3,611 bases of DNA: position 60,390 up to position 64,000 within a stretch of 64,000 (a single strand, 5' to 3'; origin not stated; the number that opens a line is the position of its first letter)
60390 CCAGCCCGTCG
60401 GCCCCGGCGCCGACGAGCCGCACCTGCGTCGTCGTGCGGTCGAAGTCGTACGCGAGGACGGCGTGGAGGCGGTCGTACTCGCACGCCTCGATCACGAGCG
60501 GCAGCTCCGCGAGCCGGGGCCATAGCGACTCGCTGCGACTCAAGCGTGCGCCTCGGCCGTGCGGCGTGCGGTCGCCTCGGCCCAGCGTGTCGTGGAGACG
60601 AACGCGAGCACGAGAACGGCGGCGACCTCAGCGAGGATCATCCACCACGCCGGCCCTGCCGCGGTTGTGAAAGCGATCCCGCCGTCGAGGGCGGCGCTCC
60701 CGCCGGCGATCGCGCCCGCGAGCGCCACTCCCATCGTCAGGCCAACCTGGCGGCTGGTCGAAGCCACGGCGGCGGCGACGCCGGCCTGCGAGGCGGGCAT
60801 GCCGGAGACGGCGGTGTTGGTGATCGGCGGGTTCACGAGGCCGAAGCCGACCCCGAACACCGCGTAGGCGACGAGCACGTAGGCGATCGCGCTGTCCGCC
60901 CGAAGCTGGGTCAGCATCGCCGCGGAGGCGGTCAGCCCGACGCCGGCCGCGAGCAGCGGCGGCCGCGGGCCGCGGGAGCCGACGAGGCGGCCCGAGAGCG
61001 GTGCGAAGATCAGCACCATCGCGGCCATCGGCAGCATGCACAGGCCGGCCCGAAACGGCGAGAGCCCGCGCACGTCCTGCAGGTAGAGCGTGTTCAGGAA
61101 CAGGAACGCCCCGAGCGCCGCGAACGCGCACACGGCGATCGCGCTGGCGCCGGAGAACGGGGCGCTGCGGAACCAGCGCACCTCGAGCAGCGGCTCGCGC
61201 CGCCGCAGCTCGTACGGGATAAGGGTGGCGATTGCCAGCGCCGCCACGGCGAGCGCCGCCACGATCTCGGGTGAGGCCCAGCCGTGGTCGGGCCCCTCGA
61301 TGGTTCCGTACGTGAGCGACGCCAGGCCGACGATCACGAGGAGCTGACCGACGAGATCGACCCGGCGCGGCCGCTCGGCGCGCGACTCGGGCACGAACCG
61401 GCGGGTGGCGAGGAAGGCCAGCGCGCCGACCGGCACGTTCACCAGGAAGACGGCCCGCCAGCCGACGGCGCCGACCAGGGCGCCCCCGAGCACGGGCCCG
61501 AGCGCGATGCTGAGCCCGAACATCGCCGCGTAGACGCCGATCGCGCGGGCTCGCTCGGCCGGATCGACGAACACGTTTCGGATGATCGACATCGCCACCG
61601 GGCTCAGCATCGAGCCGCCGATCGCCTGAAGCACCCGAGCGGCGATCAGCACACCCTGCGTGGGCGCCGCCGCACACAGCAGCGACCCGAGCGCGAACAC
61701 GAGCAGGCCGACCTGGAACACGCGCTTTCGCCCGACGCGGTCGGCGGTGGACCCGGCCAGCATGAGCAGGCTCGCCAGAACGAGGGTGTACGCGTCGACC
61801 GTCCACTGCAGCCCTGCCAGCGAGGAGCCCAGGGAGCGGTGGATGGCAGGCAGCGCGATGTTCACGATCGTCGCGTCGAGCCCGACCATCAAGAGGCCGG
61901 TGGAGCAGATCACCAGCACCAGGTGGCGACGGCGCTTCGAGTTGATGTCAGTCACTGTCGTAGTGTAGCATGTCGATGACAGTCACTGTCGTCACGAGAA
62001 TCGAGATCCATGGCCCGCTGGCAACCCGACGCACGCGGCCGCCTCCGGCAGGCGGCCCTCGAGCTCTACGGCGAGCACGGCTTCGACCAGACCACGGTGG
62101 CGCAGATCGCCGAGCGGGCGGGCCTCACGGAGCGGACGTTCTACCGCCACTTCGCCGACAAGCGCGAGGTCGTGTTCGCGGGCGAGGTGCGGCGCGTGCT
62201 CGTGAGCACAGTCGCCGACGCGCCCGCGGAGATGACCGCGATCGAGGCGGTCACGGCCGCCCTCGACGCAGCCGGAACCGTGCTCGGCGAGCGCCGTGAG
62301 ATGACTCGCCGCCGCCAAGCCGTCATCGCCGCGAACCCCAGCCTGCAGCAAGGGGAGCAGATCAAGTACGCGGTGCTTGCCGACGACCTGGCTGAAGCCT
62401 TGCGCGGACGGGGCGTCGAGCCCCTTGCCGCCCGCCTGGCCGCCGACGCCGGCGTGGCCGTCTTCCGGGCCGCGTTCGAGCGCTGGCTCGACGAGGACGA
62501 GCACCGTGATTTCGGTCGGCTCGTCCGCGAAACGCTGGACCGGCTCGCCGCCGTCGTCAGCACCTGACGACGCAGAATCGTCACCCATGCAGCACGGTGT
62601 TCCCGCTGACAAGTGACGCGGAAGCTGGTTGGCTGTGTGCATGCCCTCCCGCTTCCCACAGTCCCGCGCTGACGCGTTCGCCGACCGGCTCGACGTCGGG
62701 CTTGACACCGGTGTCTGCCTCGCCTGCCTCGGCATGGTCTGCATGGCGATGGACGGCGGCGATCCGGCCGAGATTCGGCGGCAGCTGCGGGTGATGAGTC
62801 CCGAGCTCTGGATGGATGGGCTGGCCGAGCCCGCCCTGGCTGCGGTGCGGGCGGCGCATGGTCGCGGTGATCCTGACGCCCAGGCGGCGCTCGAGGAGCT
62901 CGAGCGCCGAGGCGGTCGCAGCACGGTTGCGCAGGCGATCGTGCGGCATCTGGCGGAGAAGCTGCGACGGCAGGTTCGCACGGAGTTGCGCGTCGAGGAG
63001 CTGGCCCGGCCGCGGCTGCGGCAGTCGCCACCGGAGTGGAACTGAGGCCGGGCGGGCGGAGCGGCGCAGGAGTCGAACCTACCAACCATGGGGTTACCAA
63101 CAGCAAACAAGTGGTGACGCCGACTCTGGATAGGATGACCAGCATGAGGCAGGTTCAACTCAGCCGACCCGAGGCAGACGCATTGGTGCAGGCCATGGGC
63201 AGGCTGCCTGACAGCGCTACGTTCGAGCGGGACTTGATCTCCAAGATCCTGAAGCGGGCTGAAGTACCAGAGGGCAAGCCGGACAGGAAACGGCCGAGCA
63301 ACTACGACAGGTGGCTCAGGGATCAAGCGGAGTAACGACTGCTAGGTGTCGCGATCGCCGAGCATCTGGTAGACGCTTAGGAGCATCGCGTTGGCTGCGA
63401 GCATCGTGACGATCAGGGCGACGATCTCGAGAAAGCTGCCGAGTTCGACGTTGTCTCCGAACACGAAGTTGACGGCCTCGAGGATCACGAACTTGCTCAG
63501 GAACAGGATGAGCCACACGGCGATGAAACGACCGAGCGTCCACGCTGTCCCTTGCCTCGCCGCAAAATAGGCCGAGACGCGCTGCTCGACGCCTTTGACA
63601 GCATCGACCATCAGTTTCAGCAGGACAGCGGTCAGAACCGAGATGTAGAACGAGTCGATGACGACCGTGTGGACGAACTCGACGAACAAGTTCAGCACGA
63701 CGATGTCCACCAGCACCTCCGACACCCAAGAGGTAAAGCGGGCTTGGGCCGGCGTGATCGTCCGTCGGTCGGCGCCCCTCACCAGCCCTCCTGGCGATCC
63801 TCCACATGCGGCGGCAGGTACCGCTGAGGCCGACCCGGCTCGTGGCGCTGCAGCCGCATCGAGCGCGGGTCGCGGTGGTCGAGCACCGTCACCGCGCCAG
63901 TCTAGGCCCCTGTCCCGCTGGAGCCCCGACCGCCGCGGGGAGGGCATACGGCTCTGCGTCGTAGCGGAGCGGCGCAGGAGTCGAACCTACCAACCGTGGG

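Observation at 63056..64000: Direct duplication of a tRNA 3' end (tRNA-Sec-like) bracketing an 0.87-kb integrase-less remnant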

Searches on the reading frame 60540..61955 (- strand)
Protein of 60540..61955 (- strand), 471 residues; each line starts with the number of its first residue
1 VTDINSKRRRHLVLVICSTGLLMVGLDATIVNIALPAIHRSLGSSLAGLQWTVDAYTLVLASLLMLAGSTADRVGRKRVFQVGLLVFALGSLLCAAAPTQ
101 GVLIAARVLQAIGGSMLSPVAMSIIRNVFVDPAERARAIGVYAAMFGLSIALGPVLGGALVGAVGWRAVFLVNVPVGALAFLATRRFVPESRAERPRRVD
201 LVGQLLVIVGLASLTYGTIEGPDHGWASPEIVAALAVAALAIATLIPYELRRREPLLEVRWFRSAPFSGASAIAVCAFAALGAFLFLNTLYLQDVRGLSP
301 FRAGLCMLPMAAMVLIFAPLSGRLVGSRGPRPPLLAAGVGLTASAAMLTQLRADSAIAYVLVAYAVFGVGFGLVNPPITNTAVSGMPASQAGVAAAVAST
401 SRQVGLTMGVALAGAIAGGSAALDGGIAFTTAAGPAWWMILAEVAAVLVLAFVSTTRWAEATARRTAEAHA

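Call 31: find_encoding_contigs(protein=window:60540-61955:-, flank=10000, max_places=6)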
Protein window:60540-61955:- (471 aa): no gene with exactly this product is on record in the collection.

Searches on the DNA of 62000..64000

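Call 6: search_rna_families(source=window, start=62000, end=64000, threshold=evalue, max_evalue=10, show_alignments=4)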
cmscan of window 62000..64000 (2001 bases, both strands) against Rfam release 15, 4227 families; matches with E-value up to 10: 5.
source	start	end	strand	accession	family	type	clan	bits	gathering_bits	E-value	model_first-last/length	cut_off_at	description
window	63059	63126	-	RF01852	tRNA-Sec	Gene; tRNA;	CL00001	18.1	47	2.7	1-91/91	no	Selenocysteine transfer RNA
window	62164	62241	+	RF03600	MIR3627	Gene; miRNA;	-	16.9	64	3.2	1-89/89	no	MIR3627 microRNA precursor family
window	62525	62581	+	RF02276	Hammerhead_II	Gene; ribozyme;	CL00010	16.5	37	5.3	1-66/66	no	Hammerhead ribozyme (type II)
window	63070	63137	+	RF02211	ZFAT-AS1_1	Gene; lncRNA;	-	15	80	4.9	1-79/79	no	ZFAT antisense RNA 1 conserved region 1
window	62215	62250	+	RF01390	isrG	Gene; sRNA;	-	12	100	2.2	79-114/279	no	isrG Hfq binding RNA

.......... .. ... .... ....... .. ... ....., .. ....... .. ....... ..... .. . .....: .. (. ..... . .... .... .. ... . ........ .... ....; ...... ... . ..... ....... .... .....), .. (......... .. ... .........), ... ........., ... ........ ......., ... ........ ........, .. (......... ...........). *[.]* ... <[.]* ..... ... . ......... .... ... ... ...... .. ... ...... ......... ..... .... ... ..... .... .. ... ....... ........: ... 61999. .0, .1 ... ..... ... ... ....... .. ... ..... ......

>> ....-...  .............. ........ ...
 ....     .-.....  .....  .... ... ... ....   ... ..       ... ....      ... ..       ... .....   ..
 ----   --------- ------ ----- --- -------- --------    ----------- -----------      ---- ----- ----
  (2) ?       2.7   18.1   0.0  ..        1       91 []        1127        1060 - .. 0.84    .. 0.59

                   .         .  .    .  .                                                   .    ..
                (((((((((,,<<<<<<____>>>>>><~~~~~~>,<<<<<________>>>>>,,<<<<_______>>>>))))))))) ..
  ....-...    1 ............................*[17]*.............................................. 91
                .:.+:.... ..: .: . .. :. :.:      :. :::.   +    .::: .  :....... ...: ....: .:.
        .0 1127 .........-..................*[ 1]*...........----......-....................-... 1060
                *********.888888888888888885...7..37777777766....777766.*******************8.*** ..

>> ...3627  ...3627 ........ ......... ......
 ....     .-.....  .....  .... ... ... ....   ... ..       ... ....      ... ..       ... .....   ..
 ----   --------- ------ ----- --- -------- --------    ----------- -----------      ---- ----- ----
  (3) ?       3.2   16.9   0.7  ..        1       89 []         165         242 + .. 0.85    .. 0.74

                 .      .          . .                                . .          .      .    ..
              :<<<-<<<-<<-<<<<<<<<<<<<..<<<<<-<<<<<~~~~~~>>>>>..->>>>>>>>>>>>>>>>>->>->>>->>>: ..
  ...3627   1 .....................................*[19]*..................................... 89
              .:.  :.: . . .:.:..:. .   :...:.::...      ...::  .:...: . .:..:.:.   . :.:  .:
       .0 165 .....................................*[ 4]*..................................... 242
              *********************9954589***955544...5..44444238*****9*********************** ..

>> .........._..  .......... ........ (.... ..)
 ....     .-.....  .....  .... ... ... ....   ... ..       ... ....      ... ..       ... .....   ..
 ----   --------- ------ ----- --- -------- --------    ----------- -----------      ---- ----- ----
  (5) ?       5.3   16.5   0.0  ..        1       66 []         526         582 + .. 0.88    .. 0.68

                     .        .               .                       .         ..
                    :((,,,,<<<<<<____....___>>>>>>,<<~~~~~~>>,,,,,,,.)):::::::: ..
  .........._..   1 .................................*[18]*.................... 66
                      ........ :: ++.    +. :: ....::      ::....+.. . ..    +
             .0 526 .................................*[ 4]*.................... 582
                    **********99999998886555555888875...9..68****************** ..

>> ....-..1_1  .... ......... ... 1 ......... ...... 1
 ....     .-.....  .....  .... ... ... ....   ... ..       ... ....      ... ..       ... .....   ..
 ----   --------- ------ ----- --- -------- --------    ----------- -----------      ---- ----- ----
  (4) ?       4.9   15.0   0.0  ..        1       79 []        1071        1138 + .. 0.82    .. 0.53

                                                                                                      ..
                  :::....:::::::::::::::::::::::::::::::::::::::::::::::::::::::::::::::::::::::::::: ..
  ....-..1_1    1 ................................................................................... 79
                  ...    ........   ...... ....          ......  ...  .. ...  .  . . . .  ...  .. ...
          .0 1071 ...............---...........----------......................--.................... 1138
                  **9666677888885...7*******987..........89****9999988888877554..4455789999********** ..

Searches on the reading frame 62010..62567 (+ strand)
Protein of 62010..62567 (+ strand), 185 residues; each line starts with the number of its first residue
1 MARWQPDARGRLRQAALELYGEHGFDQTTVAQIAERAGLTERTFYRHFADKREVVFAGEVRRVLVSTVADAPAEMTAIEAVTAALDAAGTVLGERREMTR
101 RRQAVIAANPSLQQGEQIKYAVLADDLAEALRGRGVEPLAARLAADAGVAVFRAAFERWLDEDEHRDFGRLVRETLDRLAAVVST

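Call 7: find_encoding_contigs(protein=window:62010-62567:+, flank=10000, max_places=8)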
Protein window:62010-62567:+ (185 aa): no gene with exactly this product is on record in the collection.

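Call 24: search_protein_families(library=pfam, proteins=[window:62010-62567:+], max_evalue=0.01)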
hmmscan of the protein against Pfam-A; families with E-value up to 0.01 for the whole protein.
window:62010-62567:+ (185 aa): 5 families
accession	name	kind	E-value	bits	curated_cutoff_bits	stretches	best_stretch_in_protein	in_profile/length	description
PF00440.29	TetR_N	-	1.5e-15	57.1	24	1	14-57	3-46/47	Bacterial regulatory proteins, tetR family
PF17754.6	TetR_C_14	-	4.3e-12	46.4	22.7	1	77-182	3-110/112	MftR C-terminal domain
PF13022.12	HTH_Tnp_1_2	-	0.0025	18.3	27.9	1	15-66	14-65/122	Helix-turn-helix of insertion element transposase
PF13384.12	HTH_23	-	0.003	17.8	24.6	0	8-46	2-36/50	Homeodomain-like domain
PF13551.12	HTH_29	-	0.0056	17.2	28.1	0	17-47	6-32/64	Winged helix-turn helix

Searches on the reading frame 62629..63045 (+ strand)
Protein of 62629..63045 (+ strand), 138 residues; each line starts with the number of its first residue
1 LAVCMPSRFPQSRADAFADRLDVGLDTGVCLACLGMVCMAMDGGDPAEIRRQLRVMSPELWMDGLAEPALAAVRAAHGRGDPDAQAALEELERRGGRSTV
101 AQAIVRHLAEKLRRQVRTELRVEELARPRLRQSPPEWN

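Call 24: search_protein_families(library=pfam, proteins=[window:62629-63045:+], max_evalue=0.01)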
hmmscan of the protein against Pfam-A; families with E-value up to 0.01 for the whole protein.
window:62629-63045:+ (138 aa): 0 families

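Call 25: find_encoding_contigs(protein=window:62629-63045:+, flank=10000, max_places=6)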
Protein window:62629-63045:+ (138 aa): no gene with exactly this product is on record in the collection.

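Call 30: find_encoding_contigs(protein=window:62641-63045:+, flank=10000, max_places=6)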
Protein window:62641-63045:+ (134 aa): no gene with exactly this product is on record in the collection.

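Call 40: search_protein_families(library=phrogs, proteins=[window:62629-63045:+], max_evalue=1)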
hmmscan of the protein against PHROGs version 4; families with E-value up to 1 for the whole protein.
window:62629-63045:+ (138 aa): 1 family
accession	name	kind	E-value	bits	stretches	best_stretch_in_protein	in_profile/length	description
phrog_31877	-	unknown function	0.27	12.3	1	99-127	4-32/48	-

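Call 69: search_protein_families(library=ncbifam, proteins=[window:62629-63045:+], max_evalue=0.1)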
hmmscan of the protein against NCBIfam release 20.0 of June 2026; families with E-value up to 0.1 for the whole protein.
window:62629-63045:+ (138 aa): 0 families

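Call 70: search_protein_families(library=padloc, proteins=[window:62629-63045:+], max_evalue=0.1)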
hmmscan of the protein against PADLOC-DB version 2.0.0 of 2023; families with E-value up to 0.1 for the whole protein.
window:62629-63045:+ (138 aa): 0 families

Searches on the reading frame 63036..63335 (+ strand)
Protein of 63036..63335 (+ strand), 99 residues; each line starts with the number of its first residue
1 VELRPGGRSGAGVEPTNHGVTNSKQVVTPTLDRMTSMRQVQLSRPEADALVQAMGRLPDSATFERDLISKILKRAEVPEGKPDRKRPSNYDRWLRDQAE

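Call 40: search_protein_families(library=phrogs, proteins=[window:63036-63335:+], max_evalue=1)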
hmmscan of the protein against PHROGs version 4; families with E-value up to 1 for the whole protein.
window:63036-63335:+ (99 aa): 0 families
